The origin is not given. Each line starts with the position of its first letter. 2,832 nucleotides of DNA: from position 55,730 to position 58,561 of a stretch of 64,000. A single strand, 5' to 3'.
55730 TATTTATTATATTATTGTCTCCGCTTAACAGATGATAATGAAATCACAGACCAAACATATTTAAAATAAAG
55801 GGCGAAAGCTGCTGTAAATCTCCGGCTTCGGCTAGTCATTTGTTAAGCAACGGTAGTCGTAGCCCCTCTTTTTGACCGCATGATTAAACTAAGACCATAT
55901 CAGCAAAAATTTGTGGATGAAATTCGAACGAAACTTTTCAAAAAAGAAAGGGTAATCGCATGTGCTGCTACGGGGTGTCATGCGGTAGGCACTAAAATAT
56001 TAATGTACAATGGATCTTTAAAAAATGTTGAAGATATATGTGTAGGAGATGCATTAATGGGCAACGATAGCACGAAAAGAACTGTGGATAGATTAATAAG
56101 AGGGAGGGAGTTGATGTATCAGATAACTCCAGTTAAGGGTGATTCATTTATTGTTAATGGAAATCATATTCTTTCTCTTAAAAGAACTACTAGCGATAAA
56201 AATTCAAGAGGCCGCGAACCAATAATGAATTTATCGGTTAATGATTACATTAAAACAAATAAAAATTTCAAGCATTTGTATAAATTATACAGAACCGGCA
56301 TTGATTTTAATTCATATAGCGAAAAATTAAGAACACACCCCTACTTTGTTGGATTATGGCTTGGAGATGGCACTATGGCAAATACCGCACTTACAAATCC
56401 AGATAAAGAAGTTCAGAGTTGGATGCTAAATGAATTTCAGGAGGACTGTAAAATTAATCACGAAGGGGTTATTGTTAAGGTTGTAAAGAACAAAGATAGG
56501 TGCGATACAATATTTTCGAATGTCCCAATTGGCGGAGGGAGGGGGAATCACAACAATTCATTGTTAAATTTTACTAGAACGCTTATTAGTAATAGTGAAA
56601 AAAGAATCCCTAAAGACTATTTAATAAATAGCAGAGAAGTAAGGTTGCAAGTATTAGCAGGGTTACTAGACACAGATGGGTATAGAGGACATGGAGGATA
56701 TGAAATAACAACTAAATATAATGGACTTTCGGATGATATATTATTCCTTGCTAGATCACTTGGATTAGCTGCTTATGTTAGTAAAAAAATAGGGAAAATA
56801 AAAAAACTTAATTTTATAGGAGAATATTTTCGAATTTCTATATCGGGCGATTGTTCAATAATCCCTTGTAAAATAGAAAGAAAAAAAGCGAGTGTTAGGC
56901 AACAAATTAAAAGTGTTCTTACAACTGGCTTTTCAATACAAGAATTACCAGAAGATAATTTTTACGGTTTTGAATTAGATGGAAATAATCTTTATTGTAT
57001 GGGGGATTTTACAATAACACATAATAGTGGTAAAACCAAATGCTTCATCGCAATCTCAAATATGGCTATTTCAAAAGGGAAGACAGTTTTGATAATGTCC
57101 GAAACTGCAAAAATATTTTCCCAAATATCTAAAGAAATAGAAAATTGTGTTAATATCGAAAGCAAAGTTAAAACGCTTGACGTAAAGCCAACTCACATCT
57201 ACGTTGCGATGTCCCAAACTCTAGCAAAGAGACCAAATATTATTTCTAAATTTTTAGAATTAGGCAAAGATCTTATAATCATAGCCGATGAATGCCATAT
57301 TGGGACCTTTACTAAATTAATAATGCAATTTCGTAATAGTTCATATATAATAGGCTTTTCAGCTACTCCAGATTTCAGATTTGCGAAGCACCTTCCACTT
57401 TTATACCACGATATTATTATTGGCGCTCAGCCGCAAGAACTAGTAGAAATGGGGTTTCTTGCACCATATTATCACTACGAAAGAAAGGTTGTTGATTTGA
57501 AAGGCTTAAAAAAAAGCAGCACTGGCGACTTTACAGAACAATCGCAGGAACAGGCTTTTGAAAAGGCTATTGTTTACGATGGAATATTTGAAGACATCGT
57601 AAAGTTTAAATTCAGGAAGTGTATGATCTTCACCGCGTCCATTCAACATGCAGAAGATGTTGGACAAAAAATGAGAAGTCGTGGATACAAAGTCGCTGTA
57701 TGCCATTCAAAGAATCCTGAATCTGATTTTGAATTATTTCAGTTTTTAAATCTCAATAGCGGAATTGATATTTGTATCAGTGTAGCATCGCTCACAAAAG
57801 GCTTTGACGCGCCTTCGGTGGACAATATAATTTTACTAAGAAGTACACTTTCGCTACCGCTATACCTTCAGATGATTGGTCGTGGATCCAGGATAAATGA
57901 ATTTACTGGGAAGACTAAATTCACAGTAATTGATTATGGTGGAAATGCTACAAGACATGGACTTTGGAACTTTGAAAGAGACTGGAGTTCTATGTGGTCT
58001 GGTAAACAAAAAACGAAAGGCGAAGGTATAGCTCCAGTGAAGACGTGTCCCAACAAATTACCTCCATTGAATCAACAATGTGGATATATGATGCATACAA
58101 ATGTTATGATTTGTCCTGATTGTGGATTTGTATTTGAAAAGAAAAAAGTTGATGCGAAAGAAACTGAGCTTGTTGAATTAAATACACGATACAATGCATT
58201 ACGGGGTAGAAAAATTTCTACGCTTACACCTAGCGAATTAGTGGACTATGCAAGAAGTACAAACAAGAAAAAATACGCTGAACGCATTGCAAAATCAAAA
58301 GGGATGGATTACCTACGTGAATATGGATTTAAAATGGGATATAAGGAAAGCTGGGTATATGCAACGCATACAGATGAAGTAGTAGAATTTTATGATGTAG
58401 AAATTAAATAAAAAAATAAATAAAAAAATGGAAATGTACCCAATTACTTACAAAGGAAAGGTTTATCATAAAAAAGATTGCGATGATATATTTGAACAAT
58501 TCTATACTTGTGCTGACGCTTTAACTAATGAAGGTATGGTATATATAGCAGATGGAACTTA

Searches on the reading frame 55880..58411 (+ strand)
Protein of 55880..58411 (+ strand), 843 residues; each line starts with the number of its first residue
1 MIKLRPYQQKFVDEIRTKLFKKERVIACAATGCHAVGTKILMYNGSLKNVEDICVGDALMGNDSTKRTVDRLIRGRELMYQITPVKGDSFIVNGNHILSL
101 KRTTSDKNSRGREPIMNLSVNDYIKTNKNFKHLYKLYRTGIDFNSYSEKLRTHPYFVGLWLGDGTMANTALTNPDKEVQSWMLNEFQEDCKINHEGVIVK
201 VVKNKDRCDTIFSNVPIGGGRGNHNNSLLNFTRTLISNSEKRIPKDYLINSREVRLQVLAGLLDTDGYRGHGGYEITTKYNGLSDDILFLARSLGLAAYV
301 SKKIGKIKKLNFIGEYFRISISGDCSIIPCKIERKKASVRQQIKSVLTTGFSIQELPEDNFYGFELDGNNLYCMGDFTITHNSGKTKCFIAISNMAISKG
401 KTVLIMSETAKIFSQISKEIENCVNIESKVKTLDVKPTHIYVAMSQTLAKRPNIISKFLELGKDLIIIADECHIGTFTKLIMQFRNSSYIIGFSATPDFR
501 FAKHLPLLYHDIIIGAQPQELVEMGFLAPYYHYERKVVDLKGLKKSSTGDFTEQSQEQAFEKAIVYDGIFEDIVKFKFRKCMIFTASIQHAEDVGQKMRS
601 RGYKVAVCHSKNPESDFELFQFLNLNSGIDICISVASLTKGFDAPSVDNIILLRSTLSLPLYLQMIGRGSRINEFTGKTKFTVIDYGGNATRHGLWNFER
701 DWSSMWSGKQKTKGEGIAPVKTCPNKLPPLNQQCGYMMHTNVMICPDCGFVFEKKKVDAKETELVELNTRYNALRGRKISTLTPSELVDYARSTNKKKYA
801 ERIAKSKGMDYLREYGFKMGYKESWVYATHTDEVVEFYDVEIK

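Call 15: search_protein_families(library=pfam, proteins=[window:55880-58411:+], max_evalue=0.001)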
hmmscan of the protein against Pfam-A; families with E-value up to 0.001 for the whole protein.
window:55880-58411:+ (843 aa): 5 families
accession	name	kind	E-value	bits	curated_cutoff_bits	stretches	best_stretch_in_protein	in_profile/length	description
PF05203.21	Hom_end_hint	-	1.5e-17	64.8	32.1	1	33-103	1-80/228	Hom_end-associated Hint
PF04851.21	ResIII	-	6.1e-13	49.4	22.5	1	383-498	34-163/164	Type III restriction enzyme, res subunit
PF00271.37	Helicase_C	-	7.4e-10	39.5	23.5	1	577-673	14-110/110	Helicase conserved C-terminal domain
PF05204.19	Hom_end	-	5.4e-08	33.4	21.1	1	243-309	2-71/110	Homing endonuclease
PF18766.7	SWI2_SNF2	-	0.00038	20.6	26.7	1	382-546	28-203/221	SWI2/SNF2 ATPase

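Call 16: search_protein_families(library=phrogs, proteins=[window:55880-58411:+], max_evalue=0.001)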
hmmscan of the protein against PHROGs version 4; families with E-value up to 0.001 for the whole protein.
window:55880-58411:+ (843 aa): 11 families
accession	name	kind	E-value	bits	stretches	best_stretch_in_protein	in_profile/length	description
phrog_16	-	DNA, RNA and nucleotide metabolism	1.8e-61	209.5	1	383-791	301-673/986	DNA helicase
phrog_19299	-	head and packaging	4.3e-16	59.5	1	15-384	12-387/702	terminase large subunit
phrog_16694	-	unknown function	3.3e-11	42.9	1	567-686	547-674/1010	-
phrog_36964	-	head and packaging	3.5e-09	36.3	1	38-301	97-343/890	terminase large subunit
phrog_34449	-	unknown function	3.6e-09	37.4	1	19-138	47-166/241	-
phrog_15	-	head and packaging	4.2e-07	29.6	1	5-268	50-307/1330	terminase large subunit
phrog_30356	-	DNA, RNA and nucleotide metabolism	1.4e-06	27.7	1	150-303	485-637/823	helicase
phrog_9690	-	DNA, RNA and nucleotide metabolism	4.8e-05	23.5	1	466-685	43-267/306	DNA helicase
phrog_16259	-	DNA, RNA and nucleotide metabolism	0.00012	22.4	1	382-482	142-242/330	DNA helicase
phrog_510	-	DNA, RNA and nucleotide metabolism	0.00049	19.9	1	32-273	405-631/667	DNA primase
phrog_3830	-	unknown function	0.00057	19.2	0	418-500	352-439/1032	-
